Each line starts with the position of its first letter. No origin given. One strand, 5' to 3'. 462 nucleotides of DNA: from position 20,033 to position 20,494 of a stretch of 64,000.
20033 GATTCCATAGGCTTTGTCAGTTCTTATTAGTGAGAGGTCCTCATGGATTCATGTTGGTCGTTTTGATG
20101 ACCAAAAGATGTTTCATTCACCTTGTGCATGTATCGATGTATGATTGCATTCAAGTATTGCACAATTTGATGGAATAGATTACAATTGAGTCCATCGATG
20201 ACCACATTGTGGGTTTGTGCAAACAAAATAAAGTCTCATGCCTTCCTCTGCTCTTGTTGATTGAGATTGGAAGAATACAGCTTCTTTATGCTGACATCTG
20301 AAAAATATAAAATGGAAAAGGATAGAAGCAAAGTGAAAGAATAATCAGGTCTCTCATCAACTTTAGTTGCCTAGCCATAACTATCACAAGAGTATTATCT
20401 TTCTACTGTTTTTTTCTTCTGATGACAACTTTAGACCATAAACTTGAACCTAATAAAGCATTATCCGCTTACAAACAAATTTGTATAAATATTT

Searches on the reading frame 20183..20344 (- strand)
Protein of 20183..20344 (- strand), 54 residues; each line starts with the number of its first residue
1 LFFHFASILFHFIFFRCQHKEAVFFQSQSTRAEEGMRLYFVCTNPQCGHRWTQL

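Call 31: search_protein_families(library=pfam, proteins=[window:20183-20344:-], max_evalue=0.01)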
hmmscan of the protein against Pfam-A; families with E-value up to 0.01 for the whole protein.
window:20183-20344:- (54 aa): 2 families
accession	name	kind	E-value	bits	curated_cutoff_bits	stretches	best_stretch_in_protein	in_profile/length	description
PF01096.23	Zn_ribbon_TFIIS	-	8.6e-12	45.1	21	1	16-52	5-39/39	Transcription factor S-II (TFIIS)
PF04606.18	Ogr_Delta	-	0.00051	20.4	26.3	1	33-50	19-36/47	Ogr/Delta-like zinc finger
